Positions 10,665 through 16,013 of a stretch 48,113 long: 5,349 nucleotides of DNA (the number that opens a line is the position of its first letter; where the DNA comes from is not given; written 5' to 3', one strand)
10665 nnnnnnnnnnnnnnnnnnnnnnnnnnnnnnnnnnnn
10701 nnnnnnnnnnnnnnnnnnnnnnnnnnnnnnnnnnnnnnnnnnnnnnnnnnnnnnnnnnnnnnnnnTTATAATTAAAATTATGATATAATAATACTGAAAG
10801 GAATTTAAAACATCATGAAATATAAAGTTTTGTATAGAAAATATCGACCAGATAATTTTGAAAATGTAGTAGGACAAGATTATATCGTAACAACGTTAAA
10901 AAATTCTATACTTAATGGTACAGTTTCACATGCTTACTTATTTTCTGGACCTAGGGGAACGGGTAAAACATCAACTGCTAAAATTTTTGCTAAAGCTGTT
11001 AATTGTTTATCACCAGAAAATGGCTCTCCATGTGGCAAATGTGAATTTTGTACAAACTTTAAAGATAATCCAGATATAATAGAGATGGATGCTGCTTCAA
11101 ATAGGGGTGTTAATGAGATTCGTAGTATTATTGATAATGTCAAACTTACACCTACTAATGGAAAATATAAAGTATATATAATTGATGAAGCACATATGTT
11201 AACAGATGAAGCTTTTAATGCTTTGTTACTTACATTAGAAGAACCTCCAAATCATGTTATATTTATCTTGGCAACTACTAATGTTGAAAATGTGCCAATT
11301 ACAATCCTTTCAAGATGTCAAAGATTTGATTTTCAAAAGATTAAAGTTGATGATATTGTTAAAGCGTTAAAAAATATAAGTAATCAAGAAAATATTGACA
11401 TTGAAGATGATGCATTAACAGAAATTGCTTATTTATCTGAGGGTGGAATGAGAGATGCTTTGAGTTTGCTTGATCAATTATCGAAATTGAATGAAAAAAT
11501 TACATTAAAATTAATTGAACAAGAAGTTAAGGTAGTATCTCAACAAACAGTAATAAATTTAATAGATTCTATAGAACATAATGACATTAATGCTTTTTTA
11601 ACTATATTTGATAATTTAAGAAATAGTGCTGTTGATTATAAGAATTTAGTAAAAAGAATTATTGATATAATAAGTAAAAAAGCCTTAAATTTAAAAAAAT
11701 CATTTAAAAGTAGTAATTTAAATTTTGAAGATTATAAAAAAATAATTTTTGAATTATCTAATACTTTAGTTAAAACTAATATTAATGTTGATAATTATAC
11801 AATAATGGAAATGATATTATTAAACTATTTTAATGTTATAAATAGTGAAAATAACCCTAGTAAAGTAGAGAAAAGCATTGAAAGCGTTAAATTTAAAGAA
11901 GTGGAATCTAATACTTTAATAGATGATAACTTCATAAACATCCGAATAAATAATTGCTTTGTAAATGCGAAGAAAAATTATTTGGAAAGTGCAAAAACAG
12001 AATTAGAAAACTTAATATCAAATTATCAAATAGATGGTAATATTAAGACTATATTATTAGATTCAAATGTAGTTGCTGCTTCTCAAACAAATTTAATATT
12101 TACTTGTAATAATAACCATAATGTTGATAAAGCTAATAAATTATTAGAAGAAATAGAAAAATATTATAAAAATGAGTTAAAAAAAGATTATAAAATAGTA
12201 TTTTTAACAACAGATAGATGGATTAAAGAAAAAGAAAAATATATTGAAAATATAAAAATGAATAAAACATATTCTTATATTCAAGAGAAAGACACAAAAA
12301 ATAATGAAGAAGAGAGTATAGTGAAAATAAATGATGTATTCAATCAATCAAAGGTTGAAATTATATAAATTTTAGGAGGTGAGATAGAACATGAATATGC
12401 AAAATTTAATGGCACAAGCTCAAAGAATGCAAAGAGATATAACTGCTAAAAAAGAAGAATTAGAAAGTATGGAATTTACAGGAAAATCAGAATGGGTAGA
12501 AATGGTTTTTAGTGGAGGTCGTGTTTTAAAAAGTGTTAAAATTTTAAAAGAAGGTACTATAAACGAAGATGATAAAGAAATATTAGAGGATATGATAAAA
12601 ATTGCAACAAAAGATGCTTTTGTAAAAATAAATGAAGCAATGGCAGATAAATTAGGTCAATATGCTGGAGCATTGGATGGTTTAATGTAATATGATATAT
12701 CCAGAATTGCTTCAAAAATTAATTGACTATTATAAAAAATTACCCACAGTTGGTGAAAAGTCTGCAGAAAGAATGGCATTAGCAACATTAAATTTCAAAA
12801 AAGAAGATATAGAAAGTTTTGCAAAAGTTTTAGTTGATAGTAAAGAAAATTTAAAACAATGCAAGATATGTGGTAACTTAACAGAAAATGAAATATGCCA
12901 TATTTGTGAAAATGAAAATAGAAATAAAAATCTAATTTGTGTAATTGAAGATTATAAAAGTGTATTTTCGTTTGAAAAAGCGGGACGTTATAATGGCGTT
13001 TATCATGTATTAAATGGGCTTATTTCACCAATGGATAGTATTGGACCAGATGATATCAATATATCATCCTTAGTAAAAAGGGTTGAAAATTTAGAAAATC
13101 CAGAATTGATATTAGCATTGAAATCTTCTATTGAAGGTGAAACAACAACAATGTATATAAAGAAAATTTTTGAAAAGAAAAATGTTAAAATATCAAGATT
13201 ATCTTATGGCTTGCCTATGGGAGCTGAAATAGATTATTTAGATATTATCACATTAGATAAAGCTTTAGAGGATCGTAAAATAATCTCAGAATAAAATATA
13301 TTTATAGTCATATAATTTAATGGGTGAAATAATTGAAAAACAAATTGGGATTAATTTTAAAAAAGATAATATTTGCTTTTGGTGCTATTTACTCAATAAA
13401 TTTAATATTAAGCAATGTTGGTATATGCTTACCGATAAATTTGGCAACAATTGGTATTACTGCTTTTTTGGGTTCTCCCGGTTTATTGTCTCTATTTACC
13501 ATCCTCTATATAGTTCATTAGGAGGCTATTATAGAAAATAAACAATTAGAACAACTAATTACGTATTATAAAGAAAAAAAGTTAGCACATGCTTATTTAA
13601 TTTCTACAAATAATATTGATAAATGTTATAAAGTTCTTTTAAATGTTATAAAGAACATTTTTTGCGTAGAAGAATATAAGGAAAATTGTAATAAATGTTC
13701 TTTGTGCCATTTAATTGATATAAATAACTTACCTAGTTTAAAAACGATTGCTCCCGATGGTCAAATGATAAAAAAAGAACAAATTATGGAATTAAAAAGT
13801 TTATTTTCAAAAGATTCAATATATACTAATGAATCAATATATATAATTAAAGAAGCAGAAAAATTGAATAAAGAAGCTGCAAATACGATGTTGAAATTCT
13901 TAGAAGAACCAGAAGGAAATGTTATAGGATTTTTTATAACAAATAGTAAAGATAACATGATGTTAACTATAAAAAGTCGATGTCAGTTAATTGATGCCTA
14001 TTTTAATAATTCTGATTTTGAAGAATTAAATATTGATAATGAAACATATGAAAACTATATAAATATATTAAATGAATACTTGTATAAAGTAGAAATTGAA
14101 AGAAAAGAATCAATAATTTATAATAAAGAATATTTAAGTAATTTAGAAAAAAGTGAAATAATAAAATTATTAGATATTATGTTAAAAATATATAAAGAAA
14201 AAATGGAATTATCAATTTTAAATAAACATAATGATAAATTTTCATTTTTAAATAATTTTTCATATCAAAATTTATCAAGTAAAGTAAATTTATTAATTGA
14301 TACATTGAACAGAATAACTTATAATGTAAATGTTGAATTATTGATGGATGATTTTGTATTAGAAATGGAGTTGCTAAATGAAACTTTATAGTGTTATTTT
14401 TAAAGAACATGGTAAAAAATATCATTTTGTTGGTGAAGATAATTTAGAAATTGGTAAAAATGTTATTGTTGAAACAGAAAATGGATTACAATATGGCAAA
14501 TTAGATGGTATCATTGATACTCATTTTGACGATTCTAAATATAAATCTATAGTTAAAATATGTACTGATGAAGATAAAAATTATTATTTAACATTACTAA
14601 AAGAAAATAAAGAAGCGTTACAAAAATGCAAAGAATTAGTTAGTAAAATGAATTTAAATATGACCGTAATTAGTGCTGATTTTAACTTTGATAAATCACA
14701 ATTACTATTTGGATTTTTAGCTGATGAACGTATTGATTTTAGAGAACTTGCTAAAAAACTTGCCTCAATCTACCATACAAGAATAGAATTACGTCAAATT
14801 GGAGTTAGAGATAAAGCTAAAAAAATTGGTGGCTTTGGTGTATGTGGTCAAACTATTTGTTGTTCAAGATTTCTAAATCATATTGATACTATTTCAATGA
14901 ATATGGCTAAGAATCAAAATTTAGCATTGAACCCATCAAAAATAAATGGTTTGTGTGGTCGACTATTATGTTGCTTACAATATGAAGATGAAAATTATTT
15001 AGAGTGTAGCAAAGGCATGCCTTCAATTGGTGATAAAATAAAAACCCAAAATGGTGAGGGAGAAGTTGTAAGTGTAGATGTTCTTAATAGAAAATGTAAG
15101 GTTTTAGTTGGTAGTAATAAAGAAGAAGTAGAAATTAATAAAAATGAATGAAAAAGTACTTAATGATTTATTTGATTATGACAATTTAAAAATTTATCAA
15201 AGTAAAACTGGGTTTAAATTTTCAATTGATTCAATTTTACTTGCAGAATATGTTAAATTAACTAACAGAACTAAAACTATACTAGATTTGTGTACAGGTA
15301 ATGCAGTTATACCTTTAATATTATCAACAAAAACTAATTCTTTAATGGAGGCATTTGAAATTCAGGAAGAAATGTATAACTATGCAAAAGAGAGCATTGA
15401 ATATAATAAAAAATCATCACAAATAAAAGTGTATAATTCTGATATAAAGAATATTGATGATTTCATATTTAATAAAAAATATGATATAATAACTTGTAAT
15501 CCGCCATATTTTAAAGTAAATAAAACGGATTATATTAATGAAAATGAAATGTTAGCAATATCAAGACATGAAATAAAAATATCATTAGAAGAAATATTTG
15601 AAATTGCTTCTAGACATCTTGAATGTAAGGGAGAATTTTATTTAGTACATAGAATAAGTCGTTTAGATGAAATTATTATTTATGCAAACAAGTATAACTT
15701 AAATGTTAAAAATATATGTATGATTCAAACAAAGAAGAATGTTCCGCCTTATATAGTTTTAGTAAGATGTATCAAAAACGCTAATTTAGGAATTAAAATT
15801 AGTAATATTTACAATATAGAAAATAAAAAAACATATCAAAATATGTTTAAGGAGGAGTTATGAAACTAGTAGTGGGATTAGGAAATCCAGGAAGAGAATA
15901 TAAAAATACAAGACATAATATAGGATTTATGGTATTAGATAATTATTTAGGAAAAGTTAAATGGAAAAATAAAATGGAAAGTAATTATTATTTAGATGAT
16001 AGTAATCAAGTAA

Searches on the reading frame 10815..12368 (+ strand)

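Call 8: search_protein_families(library=ncbifam, proteins=[window:10815-12368:+], max_evalue=0.00001)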
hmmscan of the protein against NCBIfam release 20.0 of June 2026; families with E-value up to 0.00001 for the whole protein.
window:10815-12368:+ (517 aa): 75 families (the best 25 are shown)
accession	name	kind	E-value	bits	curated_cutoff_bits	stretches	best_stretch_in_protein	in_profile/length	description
NF004046.1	PRK05563.1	equivalog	2.2e-135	452.7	400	1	3-305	2-306/567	DNA polymerase III subunit gamma/tau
TIGR02397.1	dnaX_nterm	equivalog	7e-125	416.9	250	1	3-317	1-316/355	DNA polymerase III subunit gamma/tau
NF011510.0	PRK14948.1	equivalog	9.1e-113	378.2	593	1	1-286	3-292/640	DNA polymerase III subunit gamma/tau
NF004549.0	PRK05896.1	equivalog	1.2e-109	367.9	578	1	3-505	3-536/642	DNA polymerase III subunits gamma and tau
NF011523.0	PRK14962.1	equivalog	7.5e-108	361.3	576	1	4-465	2-450/474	DNA polymerase III subunits gamma and tau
NF011512.0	PRK14950.1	equivalog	4.5e-107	359.6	593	1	1-304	1-307/585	DNA polymerase III subunits gamma and tau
NF011514.0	PRK14953.1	equivalog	2.1e-104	350.1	536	1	1-494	1-485/488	DNA polymerase III subunits gamma and tau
NF011526.0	PRK14965.1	equivalog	1.3e-102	344.5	670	1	1-286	1-289/578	DNA polymerase III subunits gamma and tau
NF005942.0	PRK07994.1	equivalog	1.9e-101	341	613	1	1-292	1-295/655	DNA polymerase III subunit gamma/tau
NF006585.0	PRK09111.1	equivalog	7.8e-99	332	604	1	2-287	26-319/616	DNA polymerase III subunit gamma/tau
NF011531.0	PRK14971.1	equivalog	1.7e-98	331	685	1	2-281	3-286/614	DNA polymerase III subunit gamma/tau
NF004962.0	PRK06305.1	equivalog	1.4e-94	317.9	559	1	2-366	3-372/465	DNA polymerase III subunits gamma and tau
NF005173.0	PRK06647.1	equivalog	1.1e-92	311.7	623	1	1-493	1-482/568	DNA polymerase III subunits gamma and tau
NF011524.0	PRK14963.1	equivalog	1e-89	302.4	601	1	6-287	4-286/647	DNA polymerase III subunits gamma and tau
NF006280.0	PRK08451.1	equivalog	1.1e-88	298.3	572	1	4-505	2-494/535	DNA polymerase III subunit gamma/tau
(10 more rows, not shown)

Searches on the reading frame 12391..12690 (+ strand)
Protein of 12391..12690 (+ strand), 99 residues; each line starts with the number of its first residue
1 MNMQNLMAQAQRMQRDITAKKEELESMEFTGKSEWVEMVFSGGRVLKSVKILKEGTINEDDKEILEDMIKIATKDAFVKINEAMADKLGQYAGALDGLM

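Call 8: search_protein_families(library=ncbifam, proteins=[window:12391-12690:+], max_evalue=0.00001)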
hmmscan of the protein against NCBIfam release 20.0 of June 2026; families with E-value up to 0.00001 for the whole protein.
window:12391-12690:+ (99 aa): 2 families
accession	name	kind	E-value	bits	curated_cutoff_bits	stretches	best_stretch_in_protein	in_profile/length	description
TIGR00103.1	DNA_YbaB_EbfC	equivalog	6.6e-16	58.3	49.45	1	2-88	7-94/104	YbaB/EbfC family nucleoid-associated protein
NF011218.0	PRK14625.1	equivalog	3.4e-07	30.6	151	1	3-99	4-101/109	hypothetical protein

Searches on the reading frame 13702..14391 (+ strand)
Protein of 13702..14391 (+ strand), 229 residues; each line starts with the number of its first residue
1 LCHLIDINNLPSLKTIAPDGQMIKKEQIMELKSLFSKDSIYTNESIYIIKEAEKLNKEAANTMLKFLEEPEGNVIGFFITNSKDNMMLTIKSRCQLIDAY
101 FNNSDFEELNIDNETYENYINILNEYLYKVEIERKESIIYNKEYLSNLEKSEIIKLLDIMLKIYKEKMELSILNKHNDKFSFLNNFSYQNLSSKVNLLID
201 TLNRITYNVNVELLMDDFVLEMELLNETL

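Call 23: search_protein_families(library=ncbifam, proteins=[window:13702-14391:+], max_evalue=0.00001)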
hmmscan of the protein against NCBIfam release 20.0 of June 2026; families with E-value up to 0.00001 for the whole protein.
window:13702-14391:+ (229 aa): 36 families (the best 25 are shown)
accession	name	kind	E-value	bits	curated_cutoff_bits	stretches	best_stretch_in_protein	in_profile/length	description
NF005972.1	PRK08058.1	equivalog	1.1e-33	116.8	340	1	2-98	68-164/328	DNA polymerase III subunit delta'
TIGR00678.1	holB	equivalog_domain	6.3e-27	94.4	180.6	1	2-108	55-162/188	DNA polymerase III subunit delta'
NF005581.0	PRK07276.1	equivalog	2.3e-25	89.8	263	1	2-162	63-219/291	DNA polymerase III subunit delta'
NF005638.0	PRK07399.1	subfamily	2.9e-18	66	230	1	21-170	105-251/317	DNA polymerase III subunit delta'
NF004310.0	PRK05707.1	equivalog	3.5e-16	59.5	280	1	2-96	63-159/328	DNA polymerase III subunit delta'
NF004488.0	PRK05818.1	equivalog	7.6e-16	58.6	218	1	2-202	46-230/261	DNA polymerase III subunit delta'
NF004759.0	PRK06090.1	equivalog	3.8e-14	52.8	457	1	2-97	65-162/319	DNA polymerase III subunit delta'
NF005362.0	PRK06871.1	equivalog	5.4e-14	52.1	456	1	2-97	66-162/327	DNA polymerase III subunit delta'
NF005515.0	PRK07132.1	equivalog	1.2e-12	47.9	204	1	21-179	69-222/301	DNA polymerase III subunit delta'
NF006586.0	PRK09112.1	equivalog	2.7e-12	46.5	308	1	23-109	121-205/351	DNA polymerase III subunit delta'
NF005926.0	PRK07940.1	equivalog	9.2e-12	44.9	300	1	2-97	74-169/394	DNA polymerase III subunit delta'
TIGR02397.1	dnaX_nterm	equivalog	1.5e-11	44.1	250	1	38-97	112-171/355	DNA polymerase III subunit gamma/tau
NF005677.0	PRK07471.1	equivalog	2.1e-11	43.6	252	1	22-95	120-193/366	DNA polymerase III subunit delta'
NF005132.0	PRK06581.1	equivalog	5.8e-11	42.5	221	1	21-209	68-243/264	DNA polymerase III subunit delta'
NF004047.0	PRK05564.1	equivalog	1.7e-10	40.4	282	1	21-96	71-146/313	DNA polymerase III subunit delta'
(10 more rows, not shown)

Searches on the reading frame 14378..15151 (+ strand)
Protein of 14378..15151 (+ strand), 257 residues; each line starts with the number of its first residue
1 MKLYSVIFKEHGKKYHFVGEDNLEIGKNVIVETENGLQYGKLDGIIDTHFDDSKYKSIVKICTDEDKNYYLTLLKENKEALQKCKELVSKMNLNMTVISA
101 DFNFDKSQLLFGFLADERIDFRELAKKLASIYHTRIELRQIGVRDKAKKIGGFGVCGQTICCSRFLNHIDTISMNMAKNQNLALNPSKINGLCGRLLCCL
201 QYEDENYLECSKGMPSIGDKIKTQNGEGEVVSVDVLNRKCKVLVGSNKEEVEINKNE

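Call 23: search_protein_families(library=ncbifam, proteins=[window:14378-15151:+], max_evalue=0.00001)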
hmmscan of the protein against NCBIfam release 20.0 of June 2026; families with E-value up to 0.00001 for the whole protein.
window:14378-15151:+ (257 aa): 1 family
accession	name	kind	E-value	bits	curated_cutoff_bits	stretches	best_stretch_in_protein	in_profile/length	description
NF041131.1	RicT_YaaT_fam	subfamily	8.6e-77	257.5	70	1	28-235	2-212/213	regulatory iron-sulfur-containing complex subunit RicT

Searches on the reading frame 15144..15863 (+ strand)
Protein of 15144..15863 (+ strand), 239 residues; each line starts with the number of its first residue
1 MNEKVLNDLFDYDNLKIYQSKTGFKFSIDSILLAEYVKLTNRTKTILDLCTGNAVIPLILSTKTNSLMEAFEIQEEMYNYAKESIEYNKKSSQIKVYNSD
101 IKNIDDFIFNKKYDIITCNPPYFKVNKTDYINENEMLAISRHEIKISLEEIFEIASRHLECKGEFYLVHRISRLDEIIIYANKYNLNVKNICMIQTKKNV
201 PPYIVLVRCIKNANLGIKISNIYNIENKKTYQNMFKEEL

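Call 23: search_protein_families(library=ncbifam, proteins=[window:15144-15863:+], max_evalue=0.00001)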
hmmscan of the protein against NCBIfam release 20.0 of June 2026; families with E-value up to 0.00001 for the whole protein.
window:15144-15863:+ (239 aa): 7 families
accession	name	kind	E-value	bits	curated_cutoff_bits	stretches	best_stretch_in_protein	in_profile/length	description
NF047853.1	tRm6a37MtseTrmN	equivalog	1.1e-21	77.7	350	1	10-236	12-234/244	tRNA(1)(Val) (adenine(37)-N(6))-methyltransferase TrmN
NF011529.0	PRK14968.1-3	equivalog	4.8e-13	49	162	1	11-191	4-179/198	putative methyltransferase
TIGR03534.1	RF_mod_PrmC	equivalog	7.3e-12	45.3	199.1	1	37-133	81-177/253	peptide chain release factor N(5)-glutamine methyltransferase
TIGR03533.1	L3_gln_methyl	equivalog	4.5e-11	42.6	229.7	1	39-136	118-218/284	50S ribosomal protein L3 N(5)-glutamine methyltransferase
TIGR00536.1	hemK_fam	subfamily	3.9e-09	36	115.5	1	35-127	105-197/286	HemK family protein methyltransferase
NF001785.0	PRK00517.2-2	equivalog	4.5e-08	32.6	188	1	30-119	133-218/282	50S ribosomal protein L11 methyltransferase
TIGR00537.1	hemK_rel_arch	hypoth_equivalog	3.2e-06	27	87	1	29-139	7-109/179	HemK2/MTQ2 family protein methyltransferase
